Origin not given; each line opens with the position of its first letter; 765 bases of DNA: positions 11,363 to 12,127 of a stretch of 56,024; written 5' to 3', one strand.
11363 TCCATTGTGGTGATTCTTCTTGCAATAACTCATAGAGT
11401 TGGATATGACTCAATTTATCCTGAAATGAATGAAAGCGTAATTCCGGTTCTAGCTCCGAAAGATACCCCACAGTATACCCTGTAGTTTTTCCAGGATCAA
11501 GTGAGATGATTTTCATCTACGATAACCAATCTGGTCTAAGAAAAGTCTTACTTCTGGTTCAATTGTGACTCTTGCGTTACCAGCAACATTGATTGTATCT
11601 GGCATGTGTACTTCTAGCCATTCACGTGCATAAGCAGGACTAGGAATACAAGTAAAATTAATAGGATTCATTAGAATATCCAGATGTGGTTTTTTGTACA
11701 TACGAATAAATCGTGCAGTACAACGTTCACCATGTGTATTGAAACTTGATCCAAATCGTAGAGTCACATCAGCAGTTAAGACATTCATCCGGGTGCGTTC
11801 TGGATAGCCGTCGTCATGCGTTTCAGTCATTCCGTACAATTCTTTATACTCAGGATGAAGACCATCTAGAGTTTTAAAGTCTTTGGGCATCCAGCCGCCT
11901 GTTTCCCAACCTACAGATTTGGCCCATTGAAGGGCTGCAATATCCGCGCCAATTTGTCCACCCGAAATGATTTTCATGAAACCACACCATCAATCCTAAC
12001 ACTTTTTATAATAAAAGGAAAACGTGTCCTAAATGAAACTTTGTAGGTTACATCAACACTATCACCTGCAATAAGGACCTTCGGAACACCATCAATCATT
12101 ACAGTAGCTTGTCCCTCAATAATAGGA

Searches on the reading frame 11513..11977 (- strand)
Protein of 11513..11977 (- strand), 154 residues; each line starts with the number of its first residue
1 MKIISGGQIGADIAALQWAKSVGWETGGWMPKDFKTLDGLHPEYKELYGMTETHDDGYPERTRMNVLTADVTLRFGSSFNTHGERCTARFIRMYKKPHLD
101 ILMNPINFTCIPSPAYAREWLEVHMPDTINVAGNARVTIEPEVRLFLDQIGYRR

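Call 49: search_protein_families(library=pfam, proteins=[window:11513-11977:-], max_evalue=0.01)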
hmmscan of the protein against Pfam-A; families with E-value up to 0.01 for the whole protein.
window:11513-11977:- (154 aa): 1 family
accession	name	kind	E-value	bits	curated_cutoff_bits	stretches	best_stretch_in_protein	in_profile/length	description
PF12694.12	cpYpsA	-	7.7e-27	94.3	26.2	1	3-141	1-131/145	Circularly permutated YpsA SLOG family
